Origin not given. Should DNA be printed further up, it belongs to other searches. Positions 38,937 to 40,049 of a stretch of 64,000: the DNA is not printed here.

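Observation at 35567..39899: Gene set for a C-methylated, N-formylated amino sugar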

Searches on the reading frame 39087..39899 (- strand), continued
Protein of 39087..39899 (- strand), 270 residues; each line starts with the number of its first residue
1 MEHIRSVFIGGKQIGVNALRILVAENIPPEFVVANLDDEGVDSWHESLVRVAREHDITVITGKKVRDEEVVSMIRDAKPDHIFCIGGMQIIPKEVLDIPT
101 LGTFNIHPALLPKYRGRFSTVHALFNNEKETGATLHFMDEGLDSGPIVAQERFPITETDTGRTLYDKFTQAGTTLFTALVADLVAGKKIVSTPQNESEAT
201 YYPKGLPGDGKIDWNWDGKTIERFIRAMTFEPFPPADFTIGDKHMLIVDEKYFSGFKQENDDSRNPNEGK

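Call 29: search_protein_families(library=pfam, proteins=[L016:11860-12633:+, L016:12630-13907:-, L016:14130-15080:+, L016:8883-9872:-, L031:8816-10000:+, L031:11892-12602:+, L031:12604-13542:+, L026:11846-12622:+, L026:12628-13110:+, L026:8676-9989:+], max_evalue=0.0001)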
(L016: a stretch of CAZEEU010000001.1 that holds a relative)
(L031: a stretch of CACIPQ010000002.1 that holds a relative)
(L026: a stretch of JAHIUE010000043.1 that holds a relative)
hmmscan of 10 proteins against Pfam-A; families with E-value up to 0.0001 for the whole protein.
L016:11860-12633:+ (257 aa): 1 family
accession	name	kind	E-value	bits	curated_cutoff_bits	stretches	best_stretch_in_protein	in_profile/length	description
PF00535.33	Glycos_transf_2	-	1.8e-18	67.5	23.3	1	11-175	1-167/168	Glycosyl transferase family 2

L016:12630-13907:- (425 aa): 5 families
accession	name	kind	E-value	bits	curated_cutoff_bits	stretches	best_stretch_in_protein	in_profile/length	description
PF03721.20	UDPG_MGDP_dh_N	-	1.7e-39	135.8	27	1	10-185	4-183/187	UDP-glucose/GDP-mannose dehydrogenase family, NAD binding domain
PF03720.21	UDPG_MGDP_dh_C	-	1.3e-23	83.7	30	1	312-406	2-101/103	UDP-glucose/GDP-mannose dehydrogenase family, UDP binding domain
PF00984.24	UDPG_MGDP_dh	-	4.3e-10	40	25.4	1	204-279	2-79/94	UDP-glucose/GDP-mannose dehydrogenase family, central domain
PF03446.21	NAD_binding_2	-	3.5e-07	30.8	21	1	10-138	3-107/161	NAD binding domain of 6-phosphogluconate dehydrogenase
PF02558.23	ApbA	-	4.5e-05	23.5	22.2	0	10-87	2-73/150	Ketopantoate reductase PanE/ApbA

L016:14130-15080:+ (316 aa): 8 families
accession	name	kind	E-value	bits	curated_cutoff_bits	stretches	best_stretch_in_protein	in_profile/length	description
PF01370.27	Epimerase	-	4.5e-41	141.3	20.9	1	5-246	1-240/240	NAD dependent epimerase/dehydratase family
PF16363.11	GDP_Man_Dehyd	-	8.2e-39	134.4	27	1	6-305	1-329/332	GDP-mannose 4,6 dehydratase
PF01073.25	3Beta_HSD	-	1.1e-21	77.6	22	1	6-229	1-224/280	3-beta hydroxysteroid dehydrogenase/isomerase family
PF04321.23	RmlD_sub_bind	-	6e-10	39.1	27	1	4-288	2-256/287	RmlD substrate binding domain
PF00106.31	adh_short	-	1e-06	28.8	26.6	1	3-70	1-71/195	short chain dehydrogenase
PF13460.12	NAD_binding_10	-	3.3e-06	27.5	27.2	1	9-126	1-104/184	NAD(P)H-binding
PF02719.21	Polysacc_synt_2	-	4.7e-06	26.4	20.2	1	5-120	1-128/293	Polysaccharide biosynthesis protein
PF07993.18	NAD_binding_4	-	1.4e-05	24.8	20.1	0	7-31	1-25/258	Male sterility protein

L016:8883-9872:- (329 aa): 5 families
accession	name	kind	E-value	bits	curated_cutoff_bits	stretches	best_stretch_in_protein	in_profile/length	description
PF01370.27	Epimerase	-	2.5e-52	178.1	20.9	1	25-254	1-240/240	NAD dependent epimerase/dehydratase family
PF16363.11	GDP_Man_Dehyd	-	3.6e-21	76.4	27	1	57-316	58-331/332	GDP-mannose 4,6 dehydratase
PF02719.21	Polysacc_synt_2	-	1.1e-08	35.1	20.2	0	59-124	62-128/293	Polysaccharide biosynthesis protein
PF01073.25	3Beta_HSD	-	1.2e-08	34.8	22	1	59-245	53-232/280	3-beta hydroxysteroid dehydrogenase/isomerase family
PF07993.18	NAD_binding_4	-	1.6e-05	24.6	20.1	0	51-84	66-100/258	Male sterility protein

L031:8816-10000:+ (394 aa): 3 families
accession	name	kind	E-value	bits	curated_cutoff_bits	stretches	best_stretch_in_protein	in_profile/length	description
PF03721.20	UDPG_MGDP_dh_N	-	1.3e-31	110.1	27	1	9-179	3-181/187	UDP-glucose/GDP-mannose dehydrogenase family, NAD binding domain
PF03720.21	UDPG_MGDP_dh_C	-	6.9e-15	55.7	30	1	308-388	1-97/103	UDP-glucose/GDP-mannose dehydrogenase family, UDP binding domain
PF00984.24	UDPG_MGDP_dh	-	5.4e-11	42.9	25.4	1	199-272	2-76/94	UDP-glucose/GDP-mannose dehydrogenase family, central domain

L031:11892-12602:+ (236 aa): 1 family
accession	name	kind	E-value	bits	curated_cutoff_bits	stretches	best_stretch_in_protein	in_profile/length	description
PF00535.33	Glycos_transf_2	-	1e-19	71.5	23.3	1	6-167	1-163/168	Glycosyl transferase family 2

L031:12604-13542:+ (312 aa): 9 families
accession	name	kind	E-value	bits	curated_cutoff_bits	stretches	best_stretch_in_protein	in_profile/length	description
PF01370.27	Epimerase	-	1.4e-45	156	20.9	1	10-247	2-240/240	NAD dependent epimerase/dehydratase family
PF16363.11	GDP_Man_Dehyd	-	6.7e-40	138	27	1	10-308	1-331/332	GDP-mannose 4,6 dehydratase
PF01073.25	3Beta_HSD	-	3.6e-21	75.9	22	1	10-231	1-225/280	3-beta hydroxysteroid dehydrogenase/isomerase family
PF13460.12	NAD_binding_10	-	1.2e-09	38.7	27.2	1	13-142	1-118/184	NAD(P)H-binding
PF02719.21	Polysacc_synt_2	-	5.9e-09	36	20.2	1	10-123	2-128/293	Polysaccharide biosynthesis protein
PF07993.18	NAD_binding_4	-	1.1e-08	35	20.1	0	46-185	57-209/258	Male sterility protein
PF00106.31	adh_short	-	1.2e-05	25.3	26.6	1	9-74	3-72/195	short chain dehydrogenase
PF08659.16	KR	-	1.4e-05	25.5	22.6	1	8-106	2-119/180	KR domain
PF04321.23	RmlD_sub_bind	-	2.7e-05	23.8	27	1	10-186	4-154/287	RmlD substrate binding domain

L026:11846-12622:+ (258 aa): 1 family
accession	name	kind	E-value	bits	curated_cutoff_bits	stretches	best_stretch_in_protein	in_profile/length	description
PF00535.33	Glycos_transf_2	-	4.2e-19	69.5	23.3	1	12-176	1-167/168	Glycosyl transferase family 2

L026:12628-13110:+ (160 aa): 2 families
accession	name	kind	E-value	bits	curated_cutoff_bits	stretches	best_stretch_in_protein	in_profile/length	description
PF00293.34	NUDIX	-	7.2e-08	33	21.1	1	23-141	4-119/134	NUDIX domain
PF16262.11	DUF4916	-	4.8e-05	23.5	27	1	9-123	7-129/170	Domain of unknown function (DUF4916)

L026:8676-9989:+ (437 aa): 4 families
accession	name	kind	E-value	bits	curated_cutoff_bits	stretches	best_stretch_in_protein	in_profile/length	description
PF03721.20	UDPG_MGDP_dh_N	-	5.1e-35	121.2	27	1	13-183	3-181/187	UDP-glucose/GDP-mannose dehydrogenase family, NAD binding domain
PF03720.21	UDPG_MGDP_dh_C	-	2.4e-11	44.4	30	1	312-394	1-99/103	UDP-glucose/GDP-mannose dehydrogenase family, UDP binding domain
PF00984.24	UDPG_MGDP_dh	-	8.7e-11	42.2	25.4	1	203-275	2-75/94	UDP-glucose/GDP-mannose dehydrogenase family, central domain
PF03446.21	NAD_binding_2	-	3.2e-05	24.4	21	0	17-197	6-157/161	NAD binding domain of 6-phosphogluconate dehydrogenase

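Call 30: search_protein_families(library=ncbifam, proteins=[L016:11860-12633:+, L031:11892-12602:+, L026:11846-12622:+, L031:12604-13542:+, L016:14130-15080:+, L031:8816-10000:+, L004:14252-15463:-], max_evalue=0.00001)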
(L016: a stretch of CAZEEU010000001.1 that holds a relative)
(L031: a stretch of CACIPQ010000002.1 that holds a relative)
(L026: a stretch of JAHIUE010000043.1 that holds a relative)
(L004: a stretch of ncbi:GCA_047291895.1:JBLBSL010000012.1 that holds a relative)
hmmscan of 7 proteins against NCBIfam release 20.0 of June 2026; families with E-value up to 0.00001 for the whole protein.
L016:11860-12633:+ (257 aa): 7 families
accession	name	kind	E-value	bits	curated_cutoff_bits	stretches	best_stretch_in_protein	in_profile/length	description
TIGR04182.1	glyco_TIGR04182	equivalog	4.6e-11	42.7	325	1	11-215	3-197/293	S-layer glycoprotein N-glycosyltransferase AglJ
NF041391.1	DPhHxTase_Halo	equivalog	1.6e-10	40.3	375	1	67-212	47-187/213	dolichyl-phosphate hexose transferase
NF047588.1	GlcsyltransPgfSStrep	equivalog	1.7e-10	40.6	500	1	10-175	3-167/308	glycosyltransferase PgfS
NF007986.1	PRK10714.1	equivalog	5.9e-09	35.4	529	1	9-175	7-172/316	undecaprenyl-phosphate 4-deoxy-4-formamido-L-arabinose transferase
TIGR03937.1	PgaC_IcaA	equivalog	2.6e-08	33.2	422.3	1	4-118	41-155/407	poly-beta-1,6-N-acetyl-D-glucosamine synthase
NF007482.0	PRK10073.1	equivalog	2.6e-08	33.2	423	1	4-105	2-103/334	glycosyltransferase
TIGR04283.1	glyco_like_mftF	equivalog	2.6e-06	27.2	182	1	10-113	1-97/221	TIGR04283 family arsenosugar biosynthesis glycosyltransferase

L031:11892-12602:+ (236 aa): 9 families
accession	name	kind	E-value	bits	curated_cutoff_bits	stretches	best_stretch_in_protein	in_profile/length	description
TIGR03937.1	PgaC_IcaA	equivalog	9e-12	44.6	422.3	1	4-112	46-154/407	poly-beta-1,6-N-acetyl-D-glucosamine synthase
NF007482.0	PRK10073.1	equivalog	2.2e-10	40.1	423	1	2-116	5-118/334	glycosyltransferase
NF047588.1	GlcsyltransPgfSStrep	equivalog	2.5e-10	40.1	500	1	5-168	3-164/308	glycosyltransferase PgfS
NF041391.1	DPhHxTase_Halo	equivalog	3.6e-10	39.2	375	1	16-208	8-187/213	dolichyl-phosphate hexose transferase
TIGR04182.1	glyco_TIGR04182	equivalog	6.9e-09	35.5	325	1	5-209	2-195/293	S-layer glycoprotein N-glycosyltransferase AglJ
NF058614.1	PPMAGASynPpgS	equivalog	2.3e-08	33.7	370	1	7-202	4-194/226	polyprenyl-phospho-N-acetylgalactosaminyl synthase PpgS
TIGR04283.1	glyco_like_mftF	equivalog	2.2e-07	30.7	182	1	5-110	1-98/221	TIGR04283 family arsenosugar biosynthesis glycosyltransferase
NF007986.1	PRK10714.1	equivalog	1.8e-06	27.2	529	1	3-123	6-129/316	undecaprenyl-phosphate 4-deoxy-4-formamido-L-arabinose transferase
TIGR03111.1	glyc2_xrt_Gpos1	hypoth_equivalog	4.6e-06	25.7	363.95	1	4-112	50-160/439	TIGR03111 family XrtG-associated glycosyltransferase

L026:11846-12622:+ (258 aa): 7 families
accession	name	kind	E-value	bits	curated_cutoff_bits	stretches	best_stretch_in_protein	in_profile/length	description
NF047588.1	GlcsyltransPgfSStrep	equivalog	6.3e-12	45.3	500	1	10-176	2-167/308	glycosyltransferase PgfS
NF041391.1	DPhHxTase_Halo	equivalog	2.7e-11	42.8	375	1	19-213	5-187/213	dolichyl-phosphate hexose transferase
TIGR04182.1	glyco_TIGR04182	equivalog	1.7e-10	40.8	325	1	11-217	2-198/293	S-layer glycoprotein N-glycosyltransferase AglJ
TIGR03937.1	PgaC_IcaA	equivalog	5.3e-10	38.8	422.3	1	4-112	40-148/407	poly-beta-1,6-N-acetyl-D-glucosamine synthase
NF007482.0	PRK10073.1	equivalog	9.7e-10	37.9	423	1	6-101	3-97/334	glycosyltransferase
NF007986.1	PRK10714.1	equivalog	5.6e-08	32.1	529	1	8-184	5-179/316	undecaprenyl-phosphate 4-deoxy-4-formamido-L-arabinose transferase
NF058614.1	PPMAGASynPpgS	equivalog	2.3e-07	30.4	370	1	13-206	4-193/226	polyprenyl-phospho-N-acetylgalactosaminyl synthase PpgS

L031:12604-13542:+ (312 aa): 30 families (the best 25 are shown)
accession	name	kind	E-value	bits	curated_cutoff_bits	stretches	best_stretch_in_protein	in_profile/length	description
TIGR04180.1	EDH_00030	hypoth_equivalog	5.3e-36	124.2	475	1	10-273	2-264/297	NAD-dependent 4,6-dehydratase LegB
TIGR01181.1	dTDP_gluc_dehyt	equivalog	1.5e-34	119.5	365.1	1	9-309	2-307/321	dTDP-glucose 4,6-dehydratase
TIGR01179.1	galE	equivalog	3.6e-31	108.2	262.3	1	10-304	3-316/332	UDP-glucose 4-epimerase GalE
NF047922.1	GDPFucSynFcl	equivalog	1.3e-22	80.6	500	1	64-309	46-297/308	GDP-L-fucose synthase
TIGR02197.1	heptose_epim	equivalog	1.4e-22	80.3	274.6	1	10-308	2-308/316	ADP-glyceromanno-heptose 6-epimerase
NF008872.0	PRK11908.1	equivalog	2.9e-19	69.3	294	1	7-266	2-272/349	bifunctional UDP-4-keto-pentose/UDP-xylose synthase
NF005998.1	PRK08125.1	equivalog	1e-17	63.8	777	1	4-275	313-595/649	bifunctional UDP-4-amino-4-deoxy-L-arabinose formyltransferase/UDP-glucuronic acid oxidase ArnA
NF007956.0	PRK10675.1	subfamily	5.9e-17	61.8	394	1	9-162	3-163/338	UDP-glucose 4-epimerase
NF042423.1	oxyalk_red_Shew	equivalog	6.3e-17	61.6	580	1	3-257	5-249/331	2-alkyl-3-oxoalkanoate reductase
NF007490.0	PRK10084.1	subfamily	1.4e-15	57.2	649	1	10-310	4-331/361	dTDP-glucose 4,6-dehydratase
NF042422.1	oxyalk_red_OleD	equivalog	2e-15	57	580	1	10-231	4-211/329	2-alkyl-3-oxoalkanoate reductase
NF011728.1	PRK15181.1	equivalog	2.5e-14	53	760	1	6-310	15-334/348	Vi polysaccharide biosynthesis UDP-N-acetylglucosaminuronic acid C-4 epimerase TviC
TIGR01777.1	yfcH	hypoth_equivalog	3.4e-14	53.1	207.35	1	10-83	2-68/292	TIGR01777 family oxidoreductase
TIGR03589.1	PseB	equivalog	3.5e-13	49.2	407.75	1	6-120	4-122/324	UDP-N-acetylglucosamine 4,6-dehydratase (inverting)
NF007582.0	PRK10217.1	equivalog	3.3e-12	46.2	698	1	7-267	2-272/355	dTDP-glucose 4,6-dehydratase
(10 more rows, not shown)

L016:14130-15080:+ (316 aa): 23 families
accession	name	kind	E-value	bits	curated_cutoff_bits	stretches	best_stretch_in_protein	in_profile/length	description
TIGR04180.1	EDH_00030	hypoth_equivalog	8.2e-43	146.6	475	1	5-277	1-269/297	NAD-dependent 4,6-dehydratase LegB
TIGR01181.1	dTDP_gluc_dehyt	equivalog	1.1e-39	136.4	365.1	1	4-314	1-313/321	dTDP-glucose 4,6-dehydratase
TIGR01179.1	galE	equivalog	2.8e-35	121.7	262.3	1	4-311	1-324/332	UDP-glucose 4-epimerase GalE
NF047922.1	GDPFucSynFcl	equivalog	1.6e-25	90.2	500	1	2-314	2-303/308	GDP-L-fucose synthase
NF007582.0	PRK10217.1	equivalog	2.1e-23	83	698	1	3-313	2-332/355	dTDP-glucose 4,6-dehydratase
NF007490.0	PRK10084.1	subfamily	2.8e-23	82.5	649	1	4-314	2-336/361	dTDP-glucose 4,6-dehydratase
TIGR02197.1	heptose_epim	equivalog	3.9e-22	78.8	274.6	1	5-313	1-314/316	ADP-glyceromanno-heptose 6-epimerase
NF042423.1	oxyalk_red_Shew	equivalog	2.5e-21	76.1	580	1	3-238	9-225/331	2-alkyl-3-oxoalkanoate reductase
NF042422.1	oxyalk_red_OleD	equivalog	2.7e-20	73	580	1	4-238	2-219/329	2-alkyl-3-oxoalkanoate reductase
NF007956.0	PRK10675.1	subfamily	9.6e-18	64.4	394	1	4-311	2-328/338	UDP-glucose 4-epimerase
NF011728.1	PRK15181.1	equivalog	3.6e-17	62.4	760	1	3-314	16-339/348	Vi polysaccharide biosynthesis UDP-N-acetylglucosaminuronic acid C-4 epimerase TviC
NF008872.0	PRK11908.1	equivalog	1.5e-16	60.4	294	1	3-266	2-273/349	bifunctional UDP-4-keto-pentose/UDP-xylose synthase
TIGR03466.1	HpnA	hypoth_equivalog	2e-14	53.2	367.65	1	4-126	2-119/327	hopanoid-associated sugar epimerase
NF005998.1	PRK08125.1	equivalog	3e-14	52.3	777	1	2-266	315-587/649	bifunctional UDP-4-amino-4-deoxy-L-arabinose formyltransferase/UDP-glucuronic acid oxidase ArnA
NF043036.1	ErythonDh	equivalog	1.2e-11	44.4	325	1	4-161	2-160/321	D-erythronate dehydrogenase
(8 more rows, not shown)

L031:8816-10000:+ (394 aa): 7 families
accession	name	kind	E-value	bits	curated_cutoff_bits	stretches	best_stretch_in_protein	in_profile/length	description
TIGR03026.1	NDP-sugDHase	subfamily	2.4e-82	276.9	189.8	1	9-387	3-410/413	nucleotide sugar dehydrogenase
NF040825.1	UDPMaNacDH_Arch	equivalog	2.9e-42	145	750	1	12-381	5-384/418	UDP-N-acetyl-D-mannosamine dehydrogenase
NF047673.2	TeichurnBiosyTuaD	equivalog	2.6e-35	122.4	700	1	11-340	6-346/439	UDP-glucose 6-dehydrogenase TuaD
NF008286.0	PRK11064.1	equivalog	9.9e-30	103.4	459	1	7-387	4-414/420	UDP-N-acetyl-D-mannosamine dehydrogenase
NF041297.1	UDPGDh_AglM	equivalog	8.2e-27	94.2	670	1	9-344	3-356/429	UDP-glucose 6-dehydrogenase AglM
NF011729.0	PRK15182.1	equivalog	1.5e-25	89.9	592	1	7-362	7-372/425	Vi polysaccharide biosynthesis UDP-N-acetylglucosamine C-6 dehydrogenase TviB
NF011631.0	PRK15057.1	equivalog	5.3e-15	55.4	757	1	12-354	5-346/388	UDP-glucose 6-dehydrogenase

L004:14252-15463:- (403 aa): 7 families
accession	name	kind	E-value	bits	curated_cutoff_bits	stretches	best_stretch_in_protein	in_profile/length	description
TIGR03026.1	NDP-sugDHase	subfamily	1.6e-76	257.8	189.8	1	12-389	5-407/413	nucleotide sugar dehydrogenase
NF040825.1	UDPMaNacDH_Arch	equivalog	3.5e-46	157.9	750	1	14-382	7-382/418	UDP-N-acetyl-D-mannosamine dehydrogenase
NF008286.0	PRK11064.1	equivalog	1.4e-34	119.4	459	1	11-397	8-419/420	UDP-N-acetyl-D-mannosamine dehydrogenase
NF041297.1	UDPGDh_AglM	equivalog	3.6e-30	105.2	670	1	10-332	4-341/429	UDP-glucose 6-dehydrogenase AglM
NF047673.2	TeichurnBiosyTuaD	equivalog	6.1e-24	84.9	700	1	14-332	8-335/439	UDP-glucose 6-dehydrogenase TuaD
NF011729.0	PRK15182.1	equivalog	9.3e-18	64.2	592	1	10-334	9-341/425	Vi polysaccharide biosynthesis UDP-N-acetylglucosamine C-6 dehydrogenase TviB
NF011631.0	PRK15057.1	equivalog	8.3e-11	41.6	757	1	11-355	4-344/388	UDP-glucose 6-dehydrogenase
